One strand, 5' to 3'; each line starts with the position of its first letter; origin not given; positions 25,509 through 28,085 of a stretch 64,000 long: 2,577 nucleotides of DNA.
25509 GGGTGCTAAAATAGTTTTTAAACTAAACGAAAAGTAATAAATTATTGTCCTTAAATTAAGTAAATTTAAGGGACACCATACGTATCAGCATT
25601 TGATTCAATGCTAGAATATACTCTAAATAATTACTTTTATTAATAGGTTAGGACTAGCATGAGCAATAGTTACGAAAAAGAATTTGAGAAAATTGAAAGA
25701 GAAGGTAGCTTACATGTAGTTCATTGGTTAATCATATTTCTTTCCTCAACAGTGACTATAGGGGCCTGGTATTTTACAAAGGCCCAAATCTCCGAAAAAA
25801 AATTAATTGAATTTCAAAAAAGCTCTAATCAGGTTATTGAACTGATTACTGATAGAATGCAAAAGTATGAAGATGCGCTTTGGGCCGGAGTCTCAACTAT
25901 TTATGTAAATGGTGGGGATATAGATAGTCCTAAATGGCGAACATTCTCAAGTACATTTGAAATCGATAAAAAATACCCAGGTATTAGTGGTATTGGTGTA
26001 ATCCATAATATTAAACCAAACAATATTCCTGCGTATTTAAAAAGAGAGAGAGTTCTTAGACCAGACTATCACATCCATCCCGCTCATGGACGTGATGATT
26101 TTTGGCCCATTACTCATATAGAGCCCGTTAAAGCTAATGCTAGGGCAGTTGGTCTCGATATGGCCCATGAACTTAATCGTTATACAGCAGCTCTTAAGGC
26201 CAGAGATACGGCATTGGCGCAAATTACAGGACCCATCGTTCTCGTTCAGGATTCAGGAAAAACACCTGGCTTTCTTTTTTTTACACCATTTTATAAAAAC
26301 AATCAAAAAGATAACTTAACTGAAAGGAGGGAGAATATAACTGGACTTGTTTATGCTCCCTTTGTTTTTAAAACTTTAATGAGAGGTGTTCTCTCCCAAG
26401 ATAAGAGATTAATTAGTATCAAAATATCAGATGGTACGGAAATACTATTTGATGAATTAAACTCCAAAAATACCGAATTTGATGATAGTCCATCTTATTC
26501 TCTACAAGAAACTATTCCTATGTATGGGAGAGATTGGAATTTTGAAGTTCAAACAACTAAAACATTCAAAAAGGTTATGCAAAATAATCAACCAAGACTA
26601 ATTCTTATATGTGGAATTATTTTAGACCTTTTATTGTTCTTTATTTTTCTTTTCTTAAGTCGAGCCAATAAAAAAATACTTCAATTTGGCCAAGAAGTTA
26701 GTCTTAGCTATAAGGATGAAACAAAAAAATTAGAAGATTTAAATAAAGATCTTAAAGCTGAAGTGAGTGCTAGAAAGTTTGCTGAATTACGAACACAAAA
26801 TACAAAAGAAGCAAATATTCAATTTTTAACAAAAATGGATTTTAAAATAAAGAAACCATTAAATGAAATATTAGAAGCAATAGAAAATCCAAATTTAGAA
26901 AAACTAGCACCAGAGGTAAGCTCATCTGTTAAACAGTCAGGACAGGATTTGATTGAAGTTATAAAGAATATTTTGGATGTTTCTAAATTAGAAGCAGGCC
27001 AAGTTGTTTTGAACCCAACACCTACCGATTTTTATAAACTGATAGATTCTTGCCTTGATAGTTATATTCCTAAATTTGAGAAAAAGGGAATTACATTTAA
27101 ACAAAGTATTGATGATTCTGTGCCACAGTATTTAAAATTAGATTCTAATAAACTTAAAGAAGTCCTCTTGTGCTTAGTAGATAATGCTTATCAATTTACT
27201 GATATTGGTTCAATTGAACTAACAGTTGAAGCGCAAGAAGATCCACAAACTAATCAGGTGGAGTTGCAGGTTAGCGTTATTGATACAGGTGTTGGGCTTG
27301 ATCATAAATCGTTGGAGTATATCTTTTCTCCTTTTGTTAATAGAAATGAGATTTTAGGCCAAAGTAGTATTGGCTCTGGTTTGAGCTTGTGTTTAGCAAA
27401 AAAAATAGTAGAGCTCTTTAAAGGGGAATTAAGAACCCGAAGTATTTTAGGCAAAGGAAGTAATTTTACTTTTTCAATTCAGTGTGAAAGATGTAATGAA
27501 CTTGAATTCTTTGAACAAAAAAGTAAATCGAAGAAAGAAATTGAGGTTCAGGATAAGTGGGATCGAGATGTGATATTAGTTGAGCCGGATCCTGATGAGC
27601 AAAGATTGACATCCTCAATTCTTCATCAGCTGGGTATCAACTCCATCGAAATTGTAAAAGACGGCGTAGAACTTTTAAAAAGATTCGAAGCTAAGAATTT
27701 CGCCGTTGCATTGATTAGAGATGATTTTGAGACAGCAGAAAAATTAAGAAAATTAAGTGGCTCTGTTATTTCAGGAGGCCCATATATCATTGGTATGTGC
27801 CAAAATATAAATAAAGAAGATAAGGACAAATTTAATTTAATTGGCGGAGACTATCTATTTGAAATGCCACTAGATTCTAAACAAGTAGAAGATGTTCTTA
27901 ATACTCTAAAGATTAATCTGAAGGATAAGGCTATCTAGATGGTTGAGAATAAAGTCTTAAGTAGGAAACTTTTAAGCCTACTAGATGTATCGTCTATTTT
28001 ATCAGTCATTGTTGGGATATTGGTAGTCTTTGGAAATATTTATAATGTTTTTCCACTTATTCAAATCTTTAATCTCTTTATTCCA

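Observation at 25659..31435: Four-gene signalling operon headed by a CHASE-domain kinase-like protein that lacks the phospho-acceptor histidine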

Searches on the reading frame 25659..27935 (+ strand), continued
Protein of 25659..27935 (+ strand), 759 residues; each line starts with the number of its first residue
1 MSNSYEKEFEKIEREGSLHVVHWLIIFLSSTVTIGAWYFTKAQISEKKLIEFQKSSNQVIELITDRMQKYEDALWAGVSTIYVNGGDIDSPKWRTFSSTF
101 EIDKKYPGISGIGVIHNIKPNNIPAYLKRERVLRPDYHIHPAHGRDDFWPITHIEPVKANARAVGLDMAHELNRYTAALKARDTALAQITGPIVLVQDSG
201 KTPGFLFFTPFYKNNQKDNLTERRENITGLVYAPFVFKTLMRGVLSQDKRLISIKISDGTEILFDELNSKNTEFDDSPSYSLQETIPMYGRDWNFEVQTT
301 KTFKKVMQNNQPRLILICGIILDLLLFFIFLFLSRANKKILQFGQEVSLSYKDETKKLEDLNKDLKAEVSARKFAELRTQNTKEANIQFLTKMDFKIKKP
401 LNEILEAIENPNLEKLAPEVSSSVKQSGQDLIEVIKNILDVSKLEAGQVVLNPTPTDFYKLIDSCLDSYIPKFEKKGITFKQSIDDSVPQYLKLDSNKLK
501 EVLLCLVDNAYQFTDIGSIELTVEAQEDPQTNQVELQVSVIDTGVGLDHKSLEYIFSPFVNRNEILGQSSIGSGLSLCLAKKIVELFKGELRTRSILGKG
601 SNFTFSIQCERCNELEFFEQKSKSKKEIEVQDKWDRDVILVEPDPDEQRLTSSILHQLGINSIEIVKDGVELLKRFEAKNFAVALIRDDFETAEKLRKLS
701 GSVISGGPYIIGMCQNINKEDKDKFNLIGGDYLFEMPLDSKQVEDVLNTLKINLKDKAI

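Call 32: search_protein_families(library=pfam, proteins=[L001:3346-3996:+, L001:138-695:+, L001:688-981:+], max_evalue=10)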
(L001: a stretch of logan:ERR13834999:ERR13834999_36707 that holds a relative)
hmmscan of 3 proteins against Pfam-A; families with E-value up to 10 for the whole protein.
L001:3346-3996:+ (217 aa): 0 families

L001:138-695:+ (186 aa): 7 families
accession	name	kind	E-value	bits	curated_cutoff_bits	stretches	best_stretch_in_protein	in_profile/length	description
PF04542.20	Sigma70_r2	-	8.7e-15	54.7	24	1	30-90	5-68/71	Sigma-70 region 2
PF08281.18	Sigma70_r4_2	-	9.5e-11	41.6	25.7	1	114-161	4-51/54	Sigma-70, region 4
PF04545.22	Sigma70_r4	-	1.4e-09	37.8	24.1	1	118-160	2-44/50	Sigma-70, region 4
PF06530.18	Phage_antitermQ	-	0.096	13.1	26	1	115-169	57-111/118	Phage antitermination protein Q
PF21933.2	MCM5_C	-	0.13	12.7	27.2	1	17-45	19-46/59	MCM5, C-terminal domain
PF04297.20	UPF0122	-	0.15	12.7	22.7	1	120-165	17-62/101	Putative helix-turn-helix protein, YlxM / p13 like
PF22029.2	PhyR_sigma2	-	0.24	11.9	27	1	46-78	21-53/55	Sigma2 domain of PhyR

L001:688-981:+ (98 aa): 0 families

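Call 56: predict_structure(alignment_id=A3)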
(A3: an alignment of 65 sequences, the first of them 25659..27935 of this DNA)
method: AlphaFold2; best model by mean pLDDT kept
length: 759 residues; sequences in the alignment: 65
mean_pLDDT: 83.9   pTM: 0.48
mean pLDDT of the five models: 83.9, 83.2, 82.7, 82.5, 82.4
residues with pLDDT >= 90: 347; 70-90: 274; 50-70: 128; < 50: 10
segments of 3 or more residues with pLDDT < 50: 568-571, 627-630
pLDDT, mean of each block of 10 residues (from residue 1): 63 71 91 96 96 96 94 95 92 92 85 92 91 85 83 86 70 89 94 80 92 89 94 91 85 95 94 95 95 97 94 94 92 83 72 61 57 57 61 65 65 58 68 73 77 91 88 89 94 93 91 90 91 93 88 78 52 74 93 91 95 82 53 77 88 87 92 90 91 90 78 86 87 86 82 73
secondary structure, 60 per line:
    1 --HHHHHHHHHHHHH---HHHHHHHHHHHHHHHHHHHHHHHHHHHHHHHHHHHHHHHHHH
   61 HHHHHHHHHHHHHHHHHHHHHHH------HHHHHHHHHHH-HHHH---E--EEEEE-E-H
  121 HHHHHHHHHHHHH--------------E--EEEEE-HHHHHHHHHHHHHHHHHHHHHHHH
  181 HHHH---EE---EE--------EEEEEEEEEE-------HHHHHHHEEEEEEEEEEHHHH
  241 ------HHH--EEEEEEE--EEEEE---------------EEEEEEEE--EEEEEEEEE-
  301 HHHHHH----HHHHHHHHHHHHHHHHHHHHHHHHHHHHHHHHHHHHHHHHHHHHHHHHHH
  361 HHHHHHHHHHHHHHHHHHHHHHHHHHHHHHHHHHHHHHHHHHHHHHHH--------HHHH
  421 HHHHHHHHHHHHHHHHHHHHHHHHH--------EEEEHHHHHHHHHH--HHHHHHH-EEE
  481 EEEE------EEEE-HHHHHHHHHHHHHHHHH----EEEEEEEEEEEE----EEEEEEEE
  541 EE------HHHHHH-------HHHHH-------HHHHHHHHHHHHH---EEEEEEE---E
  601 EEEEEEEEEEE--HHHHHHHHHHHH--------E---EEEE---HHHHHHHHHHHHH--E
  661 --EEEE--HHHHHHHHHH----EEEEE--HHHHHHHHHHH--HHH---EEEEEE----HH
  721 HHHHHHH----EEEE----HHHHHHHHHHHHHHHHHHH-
elements in order (helices of 4 or more, strands of 3 or more residues): H3-15 H19-83 H90-100 H102-105 E112-116 H120-133 E151-155 H157-184 E203-212 H220-226 E227-236 H237-240 E252-258 E261-265 E281-288 E291-299 H301-306 H311-408 H417-445 E454-457 H458-467 H470-476 E478-484 E491-494 H496-512 E517-528 E533-542 H549-554 H562-566 H574-586 E590-596 E600-611 H614-625 E638-641 H645-657 E663-666 H669-678 E683-687 H690-700 E709-714 H719-727 E732-735 H740-758
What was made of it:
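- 27009..27494 (+): CA (HATPase_c) domain of P1. The Mg-binding Asn509, G1 (DTGVG), F box and G2 glycines are retained. N505C, K512Q and G576S are changed. AF2 pLDDT about 88-95 (call 56).
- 27570..27932 (+): Pseudo-receiver domain of P1 (aa 638-758). The (beta-alpha)5 fold is predicted. The acidic pocket Asp is Pro643, the acceptor Asp-x-x-Met-Pro segment is deleted, and the conserved Lys is Met736. H740-758 at pLDDT 77-92 (call 56).
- On Class I (HisKA-type) sensor histidine kinase: AF2 model with pLDDT 83.9 (call 56).
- On Hybrid histidine kinase (C-terminal receiver): AF2 predicts five strands alternating with five helices over aa 638-758, pLDDT 77-92 (call 56).
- The CA fold is confidently predicted (call 56). 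All domains are confidently folded (call 56).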

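Call 60: fold_search(model_id=the predicted structure, library=pdb)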
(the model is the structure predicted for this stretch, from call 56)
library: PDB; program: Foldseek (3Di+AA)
matches with E <= 10: 1355; with E <= 0.001: 508
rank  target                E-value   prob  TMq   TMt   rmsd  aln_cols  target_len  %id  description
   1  9a5d_A                4.1e-20  1.00  0.24  0.30  38.9       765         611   13  Integrative model of WALK-YYCH by crosslinking MS and deep learning (released 2024-09-18)
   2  6rgz_A                2.5e-17  1.00  0.26  0.72   4.0       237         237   22  Revisiting pH-gated conformational switch. Complex HK853-RR468 pH 6.5 (released 2020-02-19)
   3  7z8n_A                2.5e-17  1.00  0.25  0.58  13.3       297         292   24  GacS histidine kinase from Pseudomonas aeruginosa (released 2022-07-13)
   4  6rgy_B                4.6e-17  1.00  0.26  0.75   3.6       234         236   21  Revisiting pH-gated conformational switch. Complex HK853-RR468 pH 7.5 (released 2020-02-19)
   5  6rh8_A                7.1e-17  1.00  0.25  0.71   4.1       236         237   21  Revisiting pH-gated conformational switch. Complex HK853 mutant H260A -RR468 mutant D53A pH 5.3 (released 2020-02-19)
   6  6dk7_A                8.4e-17  1.00  0.23  0.74   6.0       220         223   28  RetS histidine kinase region with cobalt (released 2019-03-20)
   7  6dk7_E                1.1e-16  1.00  0.23  0.72   6.8       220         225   29  RetS histidine kinase region with cobalt (released 2019-03-20)
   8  6rh0_A                1.3e-16  1.00  0.26  0.74   4.0       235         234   22  Revisiting pH-gated conformational switch. Complex HK853-RR468 pH 5.5 (released 2020-02-19)
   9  6dk7_C                1.3e-16  1.00  0.23  0.73   6.0       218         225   28  RetS histidine kinase region with cobalt (released 2019-03-20)
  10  6dk7_G                1.3e-16  1.00  0.23  0.74   6.5       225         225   28  RetS histidine kinase region with cobalt (released 2019-03-20)
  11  5uht_A                1.3e-16  1.00  0.26  0.76   3.8       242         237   21  Structure of the Thermotoga maritima HK853-BeF3-RR468 complex at pH 5.0 (released 2017-12-27)
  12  6rgy_A                1.4e-16  1.00  0.26  0.73   4.1       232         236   22  Revisiting pH-gated conformational switch. Complex HK853-RR468 pH 7.5 (released 2020-02-19)
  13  6qrj                  1.5e-16  1.00  0.23  0.37  15.6       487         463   16  Crystal structure of ShkA full-length in complex with AMPPNP (released 2020-01-08)
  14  6rh7_A                1.5e-16  1.00  0.26  0.72   4.2       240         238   20  Revisiting pH-gated conformational switch. Complex HK853 mutant H260A -RR468 mutant D53A pH 7.5 (released 2020-02-19)
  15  6rfv_B                1.6e-16  1.00  0.25  0.73   4.0       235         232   22  Revisiting pH-gated conformational switch. Complex HK853-RR468 pH 7 (released 2020-02-19)
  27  4q20_B                1.2e-15  1.00  0.25  0.75   4.4       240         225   22  Crystal structure of a C-terminal part of tyrosine kinase (DivL) from Caulobacter crescentus CB15 at 2.50 A resolution (released 2014-04-23)
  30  4q20_A                1.6e-15  1.00  0.25  0.74   4.9       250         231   24  Crystal structure of a C-terminal part of tyrosine kinase (DivL) from Caulobacter crescentus CB15 at 2.50 A resolution (released 2014-04-23)
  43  7n0e_B                9.4e-14  1.00  0.22  0.76   4.5       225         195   24  Co-complex of the histidine kinase region of RetS and the dimerization and histidine phosphotransfer domain of GacS (released 2022-03-09)
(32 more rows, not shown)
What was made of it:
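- On Class I (HisKA-type) sensor histidine kinase: Foldseek E about 1e-17 to HK853, GacS, RetS and YycG (call 60).
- All domains fold confidently (call 56) and match HK853, GacS, RetS and DivL (call 60). A RetS-GacS DHp co-complex exists (7n0e, call 60).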

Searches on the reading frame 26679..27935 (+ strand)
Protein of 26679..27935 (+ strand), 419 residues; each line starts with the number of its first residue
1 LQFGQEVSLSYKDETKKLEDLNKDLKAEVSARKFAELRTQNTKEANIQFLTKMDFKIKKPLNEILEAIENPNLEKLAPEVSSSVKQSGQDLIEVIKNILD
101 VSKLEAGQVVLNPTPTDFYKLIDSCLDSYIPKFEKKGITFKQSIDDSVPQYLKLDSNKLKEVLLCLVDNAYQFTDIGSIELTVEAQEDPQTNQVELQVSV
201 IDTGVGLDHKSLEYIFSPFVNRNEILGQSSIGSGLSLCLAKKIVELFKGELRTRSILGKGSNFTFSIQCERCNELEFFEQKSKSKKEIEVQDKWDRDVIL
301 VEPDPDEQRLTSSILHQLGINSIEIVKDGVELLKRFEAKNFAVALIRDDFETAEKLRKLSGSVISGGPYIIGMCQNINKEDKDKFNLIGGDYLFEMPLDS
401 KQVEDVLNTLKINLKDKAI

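Call 6: search_solved_structures(query=window:26679-27935:+, show_alignments=4, max_evalue=0.00001)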
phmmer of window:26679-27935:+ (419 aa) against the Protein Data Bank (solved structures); distinct sequences matched with E-value up to 0.00001: 26.
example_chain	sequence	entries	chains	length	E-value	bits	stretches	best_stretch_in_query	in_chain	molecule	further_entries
7z8n_A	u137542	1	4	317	8.5e-30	107.2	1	41-268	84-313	Histidine kinase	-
6dk8_A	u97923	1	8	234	1.4e-27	100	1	48-267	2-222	RetS (Regulator of Exopolysaccharide and Type III Secretion)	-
7n0e_B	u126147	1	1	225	1.5e-27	99.8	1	48-265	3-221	Histidine kinase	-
6dk7_A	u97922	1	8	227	1.5e-27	99.8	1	48-266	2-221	RetS (Regulator of Exopolysaccharide and Type III Secretion)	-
7p8e_A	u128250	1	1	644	1.6e-23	86.6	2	36-188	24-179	Receiver domain of histidine kinase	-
6qrj_A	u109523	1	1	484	1.6e-16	63.5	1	51-266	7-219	Hybrid kinase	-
4i5s_A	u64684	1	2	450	1.3e-14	57.2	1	47-275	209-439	Putative histidine kinase CovS; VicK-like protein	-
4jas_A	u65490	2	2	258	2e-14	56.6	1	64-274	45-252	Histidine kinase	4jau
4u7n_A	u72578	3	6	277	4.7e-14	55.4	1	43-282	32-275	Histidine protein kinase sensor protein | Histidine kinase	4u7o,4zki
2c2a_A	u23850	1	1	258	5.2e-14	55.3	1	69-274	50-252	SENSOR HISTIDINE KINASE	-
3dge_A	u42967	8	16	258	5.2e-14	55.3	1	69-274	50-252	Sensor protein | Histidine kinase | Sensor histidine kinase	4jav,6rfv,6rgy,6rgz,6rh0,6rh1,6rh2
5uht_A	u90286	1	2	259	5.3e-14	55.3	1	48-274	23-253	Sensor histidine kinase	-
6rh7_A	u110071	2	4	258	5.3e-14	55.2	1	67-274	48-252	Sensor histidine kinase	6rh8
6azr_A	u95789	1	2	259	5.5e-14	55.2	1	71-274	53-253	Sensor histidine kinase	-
5c93_A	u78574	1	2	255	6.1e-14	55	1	46-282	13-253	Histidine kinase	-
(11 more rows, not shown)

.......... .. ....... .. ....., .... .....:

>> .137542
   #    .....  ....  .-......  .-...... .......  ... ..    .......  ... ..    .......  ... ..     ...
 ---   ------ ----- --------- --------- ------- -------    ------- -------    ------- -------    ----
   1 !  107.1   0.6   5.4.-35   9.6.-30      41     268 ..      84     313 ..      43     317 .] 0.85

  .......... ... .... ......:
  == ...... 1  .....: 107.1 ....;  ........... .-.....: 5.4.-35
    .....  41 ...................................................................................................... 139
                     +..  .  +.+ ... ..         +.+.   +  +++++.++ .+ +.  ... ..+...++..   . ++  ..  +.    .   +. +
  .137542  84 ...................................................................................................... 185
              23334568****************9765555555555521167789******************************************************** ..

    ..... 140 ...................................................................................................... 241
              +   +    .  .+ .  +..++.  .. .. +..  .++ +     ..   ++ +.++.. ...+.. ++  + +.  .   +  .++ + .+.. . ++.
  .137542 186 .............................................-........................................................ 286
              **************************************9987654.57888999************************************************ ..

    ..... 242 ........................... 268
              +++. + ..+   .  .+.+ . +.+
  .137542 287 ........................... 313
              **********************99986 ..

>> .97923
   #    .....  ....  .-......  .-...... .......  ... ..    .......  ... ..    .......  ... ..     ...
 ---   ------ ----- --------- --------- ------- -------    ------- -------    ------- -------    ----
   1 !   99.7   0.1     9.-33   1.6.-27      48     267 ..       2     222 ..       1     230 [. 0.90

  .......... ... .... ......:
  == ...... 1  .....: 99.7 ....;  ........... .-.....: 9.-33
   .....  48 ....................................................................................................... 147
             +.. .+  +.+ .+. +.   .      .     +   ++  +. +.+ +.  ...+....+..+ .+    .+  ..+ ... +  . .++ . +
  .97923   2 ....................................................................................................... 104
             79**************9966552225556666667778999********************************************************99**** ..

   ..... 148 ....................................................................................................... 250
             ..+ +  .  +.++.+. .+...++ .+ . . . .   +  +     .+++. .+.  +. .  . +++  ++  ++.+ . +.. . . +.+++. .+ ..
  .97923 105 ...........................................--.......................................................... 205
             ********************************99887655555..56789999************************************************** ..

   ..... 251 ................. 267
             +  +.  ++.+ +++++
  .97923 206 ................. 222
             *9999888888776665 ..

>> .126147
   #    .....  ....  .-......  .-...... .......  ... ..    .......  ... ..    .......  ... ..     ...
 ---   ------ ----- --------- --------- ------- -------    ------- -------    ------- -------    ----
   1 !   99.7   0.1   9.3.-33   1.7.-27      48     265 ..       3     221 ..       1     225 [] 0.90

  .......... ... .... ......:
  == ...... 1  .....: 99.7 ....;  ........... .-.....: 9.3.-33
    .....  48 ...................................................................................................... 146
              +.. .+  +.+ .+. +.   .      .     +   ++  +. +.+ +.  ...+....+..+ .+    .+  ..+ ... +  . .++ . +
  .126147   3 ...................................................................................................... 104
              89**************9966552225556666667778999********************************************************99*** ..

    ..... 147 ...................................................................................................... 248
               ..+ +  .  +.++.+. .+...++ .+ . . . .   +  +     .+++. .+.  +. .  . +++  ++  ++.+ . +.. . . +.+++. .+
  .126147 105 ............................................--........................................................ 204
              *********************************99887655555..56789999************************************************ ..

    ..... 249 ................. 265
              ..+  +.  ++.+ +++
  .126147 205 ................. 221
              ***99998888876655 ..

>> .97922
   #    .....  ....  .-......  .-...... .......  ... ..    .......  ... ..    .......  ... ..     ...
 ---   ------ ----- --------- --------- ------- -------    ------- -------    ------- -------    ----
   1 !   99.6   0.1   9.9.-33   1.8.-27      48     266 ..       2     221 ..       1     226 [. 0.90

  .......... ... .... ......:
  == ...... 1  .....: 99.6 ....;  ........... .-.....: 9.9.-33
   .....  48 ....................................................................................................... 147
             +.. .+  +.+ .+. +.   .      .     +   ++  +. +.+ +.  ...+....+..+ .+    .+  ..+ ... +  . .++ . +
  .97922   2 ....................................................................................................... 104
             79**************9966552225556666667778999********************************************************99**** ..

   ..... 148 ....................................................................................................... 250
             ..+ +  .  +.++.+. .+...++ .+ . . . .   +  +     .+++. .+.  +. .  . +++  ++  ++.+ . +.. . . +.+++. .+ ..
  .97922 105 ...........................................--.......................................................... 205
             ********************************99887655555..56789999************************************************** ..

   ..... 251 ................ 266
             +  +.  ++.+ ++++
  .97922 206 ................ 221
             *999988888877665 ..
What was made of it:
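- Closest known: RetS. Same: It is among the best sequence and fold matches to P1's kinase core (28-30% identity; calls 6, 60).
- Closest known: DivL. Same: It is a structural match to P1 (4q20; calls 6, 60).
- P1 keeps a folded DHp-CA unit structurally similar to DivL 4q20 (calls 6, 60). RetS kinase-region structures are among the best sequence and fold matches, at 28-30% identity (calls 6, 60).
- On Class I (HisKA-type) sensor histidine kinase: Phe395 aligns with the His of GacS and RetS (call 6).
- His replaced by Phe395 in alignments to solved kinases (call 6).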
